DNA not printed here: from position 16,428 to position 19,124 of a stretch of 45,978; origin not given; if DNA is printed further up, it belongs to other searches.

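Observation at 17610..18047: An apparently intact NlpC/P60 (C40) cysteine-peptidase domain inserted into the B5 domain of PheRS beta subunit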

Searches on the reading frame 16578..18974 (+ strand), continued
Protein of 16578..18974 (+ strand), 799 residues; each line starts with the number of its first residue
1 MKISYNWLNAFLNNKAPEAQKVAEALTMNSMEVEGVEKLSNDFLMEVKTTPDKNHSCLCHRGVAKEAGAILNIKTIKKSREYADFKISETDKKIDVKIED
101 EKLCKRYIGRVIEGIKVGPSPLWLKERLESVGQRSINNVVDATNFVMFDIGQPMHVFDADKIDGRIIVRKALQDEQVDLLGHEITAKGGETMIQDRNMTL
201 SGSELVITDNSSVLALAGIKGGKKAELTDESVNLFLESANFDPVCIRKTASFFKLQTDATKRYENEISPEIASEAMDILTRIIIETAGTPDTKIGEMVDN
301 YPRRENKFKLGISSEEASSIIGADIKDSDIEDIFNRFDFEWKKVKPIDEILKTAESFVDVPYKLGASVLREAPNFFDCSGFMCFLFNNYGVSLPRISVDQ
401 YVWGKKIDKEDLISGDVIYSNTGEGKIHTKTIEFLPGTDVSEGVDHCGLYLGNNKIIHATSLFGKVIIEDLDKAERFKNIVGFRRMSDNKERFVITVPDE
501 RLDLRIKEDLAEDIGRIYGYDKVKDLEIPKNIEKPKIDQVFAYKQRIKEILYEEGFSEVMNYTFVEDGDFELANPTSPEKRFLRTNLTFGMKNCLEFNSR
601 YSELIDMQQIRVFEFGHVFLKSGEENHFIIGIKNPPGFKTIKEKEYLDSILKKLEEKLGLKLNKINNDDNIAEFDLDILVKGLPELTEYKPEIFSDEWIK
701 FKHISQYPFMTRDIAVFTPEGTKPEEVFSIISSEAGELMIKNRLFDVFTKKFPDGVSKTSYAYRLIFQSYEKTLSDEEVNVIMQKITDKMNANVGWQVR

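Call 13: search_solved_structures(query=window:16578-18974:+, max_evalue=0.00001, show_alignments=3)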
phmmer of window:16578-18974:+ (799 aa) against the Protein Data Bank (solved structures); distinct sequences matched with E-value up to 0.00001: 27.
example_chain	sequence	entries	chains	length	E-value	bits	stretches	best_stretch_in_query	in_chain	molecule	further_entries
3pco_B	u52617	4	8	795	5.9e-61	210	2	41-340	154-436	Phenylalanyl-tRNA synthetase, beta chain | Phenylalanine--tRNA ligase beta subunit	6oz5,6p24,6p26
7n8y_B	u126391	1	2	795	2.6e-60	207.9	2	41-340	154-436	Phenylalanine--tRNA ligase beta subunit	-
4p71_A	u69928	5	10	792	1.6e-57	198.7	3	42-300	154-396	Phenylalanine--tRNA ligase beta subunit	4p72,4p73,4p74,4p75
2rhs_B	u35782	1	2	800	5.4e-54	187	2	40-341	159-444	Phenylalanyl-tRNA synthetase beta chain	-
2rhq_B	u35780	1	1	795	6.6e-54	186.7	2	40-341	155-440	Phenylalanyl-tRNA synthetase beta chain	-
6p8t_A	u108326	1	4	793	6.1e-52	180.2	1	41-334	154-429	Phenylalanine--tRNA ligase beta subunit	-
1b70_B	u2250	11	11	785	5.7e-50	173.7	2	90-269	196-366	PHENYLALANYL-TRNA SYNTHETASE | PROTEIN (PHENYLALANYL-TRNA SYNTHETASE) | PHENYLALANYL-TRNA SYNTHETASE BETA CHAIN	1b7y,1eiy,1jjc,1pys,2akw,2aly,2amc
2iy5_B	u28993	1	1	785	6.3e-50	173.6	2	90-269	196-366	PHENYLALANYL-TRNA SYNTHETASE BETA CHAIN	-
7daw_B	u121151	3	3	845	8.9e-29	103.7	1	41-289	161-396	Phenylalanine--tRNA ligase beta subunit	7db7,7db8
7k9m_B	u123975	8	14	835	1e-28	103.4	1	41-289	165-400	Phenylalanine--tRNA ligase beta subunit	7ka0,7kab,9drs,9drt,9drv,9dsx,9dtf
7k98_B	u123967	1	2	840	1.1e-28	103.4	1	41-289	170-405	Phenylalanine--tRNA ligase beta subunit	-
7cfl_A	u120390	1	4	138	2.9e-13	52.3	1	348-485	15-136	Putative cell wall hydrolase phosphatase-associated protein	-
8v3w_H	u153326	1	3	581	1.1e-08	37.2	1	351-422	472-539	Hub-Hydrolase (CD1368)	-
4xcm_A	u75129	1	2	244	7.1e-08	34.5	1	345-487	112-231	Cell wall-binding endopeptidase-related protein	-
8xud_I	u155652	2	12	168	2e-07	33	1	348-472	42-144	Murein DD-endopeptidase MepS/Murein LD-carboxypeptidase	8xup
3h41_A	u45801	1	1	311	7.8e-07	31.1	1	347-430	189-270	NLP/P60 family protein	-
4fdy_A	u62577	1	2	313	1.7e-06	30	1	350-437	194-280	Similar to lipoprotein, NLP/P60 family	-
7v6s_A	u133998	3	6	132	4.3e-06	28.7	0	356-472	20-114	Murein DD-endopeptidase MepS/Murein LD-carboxypeptidase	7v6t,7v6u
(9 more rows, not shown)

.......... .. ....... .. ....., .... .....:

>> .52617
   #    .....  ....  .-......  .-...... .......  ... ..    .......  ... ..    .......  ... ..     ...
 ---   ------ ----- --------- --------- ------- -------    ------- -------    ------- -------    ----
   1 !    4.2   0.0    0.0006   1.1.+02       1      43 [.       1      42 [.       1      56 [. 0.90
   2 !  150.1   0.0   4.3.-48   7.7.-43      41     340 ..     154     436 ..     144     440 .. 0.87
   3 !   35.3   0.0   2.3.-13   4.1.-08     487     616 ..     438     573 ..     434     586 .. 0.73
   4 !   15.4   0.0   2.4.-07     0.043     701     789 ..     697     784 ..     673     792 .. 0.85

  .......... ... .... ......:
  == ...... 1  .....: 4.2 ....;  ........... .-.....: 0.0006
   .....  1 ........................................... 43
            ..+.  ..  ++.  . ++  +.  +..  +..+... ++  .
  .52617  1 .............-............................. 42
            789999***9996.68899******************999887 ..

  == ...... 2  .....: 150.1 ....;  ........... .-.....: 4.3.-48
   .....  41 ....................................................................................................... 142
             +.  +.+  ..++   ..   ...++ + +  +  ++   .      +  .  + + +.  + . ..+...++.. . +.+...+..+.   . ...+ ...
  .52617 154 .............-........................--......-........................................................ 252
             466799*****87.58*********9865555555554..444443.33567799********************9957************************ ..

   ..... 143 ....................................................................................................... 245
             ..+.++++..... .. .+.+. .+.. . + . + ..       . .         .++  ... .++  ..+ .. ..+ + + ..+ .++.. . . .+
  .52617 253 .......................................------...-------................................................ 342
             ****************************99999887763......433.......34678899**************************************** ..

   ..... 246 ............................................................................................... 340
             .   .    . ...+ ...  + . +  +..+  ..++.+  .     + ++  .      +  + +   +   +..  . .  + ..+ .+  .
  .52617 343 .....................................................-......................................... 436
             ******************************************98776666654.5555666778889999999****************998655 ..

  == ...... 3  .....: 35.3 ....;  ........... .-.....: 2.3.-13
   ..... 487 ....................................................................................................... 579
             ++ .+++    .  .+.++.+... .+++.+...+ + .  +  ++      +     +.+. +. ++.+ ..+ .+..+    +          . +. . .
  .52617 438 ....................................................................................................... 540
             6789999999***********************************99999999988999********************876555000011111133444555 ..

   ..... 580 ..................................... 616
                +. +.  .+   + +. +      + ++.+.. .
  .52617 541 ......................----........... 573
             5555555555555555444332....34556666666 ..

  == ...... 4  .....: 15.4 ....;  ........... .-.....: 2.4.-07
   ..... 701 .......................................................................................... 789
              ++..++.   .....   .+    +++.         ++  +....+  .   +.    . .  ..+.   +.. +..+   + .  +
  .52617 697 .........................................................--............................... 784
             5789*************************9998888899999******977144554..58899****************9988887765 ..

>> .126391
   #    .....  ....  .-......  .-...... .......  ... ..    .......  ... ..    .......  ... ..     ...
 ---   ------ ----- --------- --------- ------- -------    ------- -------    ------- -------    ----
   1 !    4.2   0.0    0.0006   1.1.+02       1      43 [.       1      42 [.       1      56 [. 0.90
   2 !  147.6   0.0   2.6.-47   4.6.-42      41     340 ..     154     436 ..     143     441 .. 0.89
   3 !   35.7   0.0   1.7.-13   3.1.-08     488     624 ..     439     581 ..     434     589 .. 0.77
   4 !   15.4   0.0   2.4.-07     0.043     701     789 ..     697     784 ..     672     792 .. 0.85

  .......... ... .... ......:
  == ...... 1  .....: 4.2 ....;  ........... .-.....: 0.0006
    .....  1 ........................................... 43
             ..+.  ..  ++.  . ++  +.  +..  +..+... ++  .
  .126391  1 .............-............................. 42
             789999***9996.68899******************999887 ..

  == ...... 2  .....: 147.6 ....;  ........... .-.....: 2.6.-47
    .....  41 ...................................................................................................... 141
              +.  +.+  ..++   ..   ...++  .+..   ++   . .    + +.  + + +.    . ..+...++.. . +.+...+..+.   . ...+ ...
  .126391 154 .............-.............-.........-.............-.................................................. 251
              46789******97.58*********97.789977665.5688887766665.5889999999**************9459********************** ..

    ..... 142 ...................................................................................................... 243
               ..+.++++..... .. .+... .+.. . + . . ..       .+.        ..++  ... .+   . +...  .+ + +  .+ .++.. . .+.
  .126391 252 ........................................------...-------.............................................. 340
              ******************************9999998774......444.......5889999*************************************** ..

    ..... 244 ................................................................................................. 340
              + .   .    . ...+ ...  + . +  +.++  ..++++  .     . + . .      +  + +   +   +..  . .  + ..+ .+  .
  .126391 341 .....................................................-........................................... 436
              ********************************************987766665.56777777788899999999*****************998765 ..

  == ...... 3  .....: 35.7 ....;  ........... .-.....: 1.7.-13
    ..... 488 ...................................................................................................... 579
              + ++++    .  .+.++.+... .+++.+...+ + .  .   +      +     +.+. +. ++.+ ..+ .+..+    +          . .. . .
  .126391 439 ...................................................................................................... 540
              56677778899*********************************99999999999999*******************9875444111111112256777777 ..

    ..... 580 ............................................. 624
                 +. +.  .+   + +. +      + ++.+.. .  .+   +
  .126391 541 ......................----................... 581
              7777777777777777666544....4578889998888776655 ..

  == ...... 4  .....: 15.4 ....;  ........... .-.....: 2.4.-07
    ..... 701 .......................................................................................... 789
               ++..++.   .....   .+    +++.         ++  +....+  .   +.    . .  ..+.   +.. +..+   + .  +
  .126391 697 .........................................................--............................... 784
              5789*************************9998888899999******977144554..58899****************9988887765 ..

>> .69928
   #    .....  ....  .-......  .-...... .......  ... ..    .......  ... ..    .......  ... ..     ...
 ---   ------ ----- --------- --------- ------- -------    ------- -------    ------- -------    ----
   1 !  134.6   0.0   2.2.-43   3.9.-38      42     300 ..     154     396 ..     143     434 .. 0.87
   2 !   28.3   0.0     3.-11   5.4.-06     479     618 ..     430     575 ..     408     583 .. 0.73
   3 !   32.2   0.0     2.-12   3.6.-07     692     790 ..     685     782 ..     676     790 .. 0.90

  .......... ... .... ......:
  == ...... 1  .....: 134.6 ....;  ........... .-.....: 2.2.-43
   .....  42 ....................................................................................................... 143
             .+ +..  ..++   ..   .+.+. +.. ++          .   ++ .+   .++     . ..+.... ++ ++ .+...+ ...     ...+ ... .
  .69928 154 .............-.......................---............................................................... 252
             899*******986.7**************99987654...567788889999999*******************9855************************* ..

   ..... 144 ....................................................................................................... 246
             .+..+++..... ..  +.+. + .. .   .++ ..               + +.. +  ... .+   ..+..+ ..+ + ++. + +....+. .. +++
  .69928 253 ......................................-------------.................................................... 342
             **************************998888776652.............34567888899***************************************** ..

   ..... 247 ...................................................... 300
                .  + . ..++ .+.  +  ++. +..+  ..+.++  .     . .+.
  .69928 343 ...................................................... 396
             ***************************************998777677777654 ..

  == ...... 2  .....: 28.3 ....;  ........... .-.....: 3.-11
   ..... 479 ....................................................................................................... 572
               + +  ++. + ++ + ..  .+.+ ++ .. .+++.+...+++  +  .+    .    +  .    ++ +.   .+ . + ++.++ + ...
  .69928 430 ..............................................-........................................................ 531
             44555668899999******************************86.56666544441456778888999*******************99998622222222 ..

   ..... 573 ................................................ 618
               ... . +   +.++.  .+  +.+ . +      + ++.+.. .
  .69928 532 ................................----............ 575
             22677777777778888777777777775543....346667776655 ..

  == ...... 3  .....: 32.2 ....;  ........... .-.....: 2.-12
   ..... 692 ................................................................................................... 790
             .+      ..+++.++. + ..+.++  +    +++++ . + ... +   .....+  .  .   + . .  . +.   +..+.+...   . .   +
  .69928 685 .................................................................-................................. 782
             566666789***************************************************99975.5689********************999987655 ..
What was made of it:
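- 17490..17609 (+): B5 domain, N-terminal half (aa ~305-344: strand, helix, helix, strand). Aligned with E. coli PheT up to residue 436 (call 13).
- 18051..18137 (+): B5 domain, C-terminal half (aa 492-520; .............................). The E. coli alignment resumes at Ec438 (call 13).
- Checked: The alignment with E. coli PheT (3pco_B) puts query residue 340 at Ec436 and query 487 at Ec438, so about 147 residues are inserted at a single point of B5 (call 13).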

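Call 22: find_encoding_contigs(protein=P0010, flank=8000, max_places=2)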
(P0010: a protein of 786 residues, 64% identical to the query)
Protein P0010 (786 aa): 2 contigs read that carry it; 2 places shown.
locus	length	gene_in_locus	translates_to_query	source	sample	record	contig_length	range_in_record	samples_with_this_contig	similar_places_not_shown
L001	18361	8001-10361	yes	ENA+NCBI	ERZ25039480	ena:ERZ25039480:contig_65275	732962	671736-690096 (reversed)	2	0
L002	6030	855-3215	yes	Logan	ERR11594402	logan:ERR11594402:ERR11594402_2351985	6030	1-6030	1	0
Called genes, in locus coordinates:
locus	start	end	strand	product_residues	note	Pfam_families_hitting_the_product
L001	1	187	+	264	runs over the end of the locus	-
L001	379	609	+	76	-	PF01197:Ribosomal_L31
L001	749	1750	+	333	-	PF03462:PCRF, PF00472:RF-1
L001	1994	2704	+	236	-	PF00318:Ribosomal_S2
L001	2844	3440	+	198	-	PF25025:EF-Ts_N (weak), PF00889:EF_TS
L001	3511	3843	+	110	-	-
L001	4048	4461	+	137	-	PF01844:HNH (weak)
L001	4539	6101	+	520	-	PF13632:Glyco_trans_2_3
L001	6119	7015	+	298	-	-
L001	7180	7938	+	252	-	PF01409:tRNA-synt_2d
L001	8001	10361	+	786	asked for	PF03483:B3_4, PF00877:NLPC_P60, PF03484:B5, PF17759:tRNA_synthFbeta, PF03147:FDX-ACB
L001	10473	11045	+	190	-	PF13529:Peptidase_C39_2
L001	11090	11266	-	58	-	-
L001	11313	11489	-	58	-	-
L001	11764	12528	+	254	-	PF02518:HATPase_c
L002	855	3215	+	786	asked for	PF03483:B3_4, PF00877:NLPC_P60, PF03484:B5, PF17759:tRNA_synthFbeta, PF03147:FDX-ACB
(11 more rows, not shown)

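Call 23: find_encoding_contigs(protein=P0080, flank=8000, max_places=2)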
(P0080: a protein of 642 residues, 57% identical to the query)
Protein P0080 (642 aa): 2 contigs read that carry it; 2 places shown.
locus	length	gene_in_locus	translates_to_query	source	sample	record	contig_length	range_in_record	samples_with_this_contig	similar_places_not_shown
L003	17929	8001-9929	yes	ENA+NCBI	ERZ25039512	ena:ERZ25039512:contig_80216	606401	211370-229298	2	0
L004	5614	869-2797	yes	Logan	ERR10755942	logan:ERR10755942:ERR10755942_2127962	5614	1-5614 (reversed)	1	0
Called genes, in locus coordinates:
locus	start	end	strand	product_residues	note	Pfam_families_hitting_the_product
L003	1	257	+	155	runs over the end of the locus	PF00293:NUDIX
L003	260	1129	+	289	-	PF01116:F_bP_aldolase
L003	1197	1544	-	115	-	-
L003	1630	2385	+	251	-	PF01386:Ribosomal_L25p, PF14693:Ribosomal_TL5_C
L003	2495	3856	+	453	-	-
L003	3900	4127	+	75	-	PF01197:Ribosomal_L31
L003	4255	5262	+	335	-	PF03462:PCRF, PF00472:RF-1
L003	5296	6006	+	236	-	PF00318:Ribosomal_S2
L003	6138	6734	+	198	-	PF00889:EF_TS, PF25025:EF-Ts_N (weak)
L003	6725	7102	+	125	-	-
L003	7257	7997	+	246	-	PF01409:tRNA-synt_2d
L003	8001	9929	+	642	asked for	PF03483:B3_4, PF03484:B5, PF17759:tRNA_synthFbeta, PF03147:FDX-ACB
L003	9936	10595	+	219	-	PF01427:Peptidase_M15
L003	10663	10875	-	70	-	-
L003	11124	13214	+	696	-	PF02518:HATPase_c, PF00204:DNA_gyraseB, PF01751:Toprim, PF00986:DNA_gyraseB_C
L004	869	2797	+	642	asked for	PF03483:B3_4, PF03484:B5, PF17759:tRNA_synthFbeta, PF03147:FDX-ACB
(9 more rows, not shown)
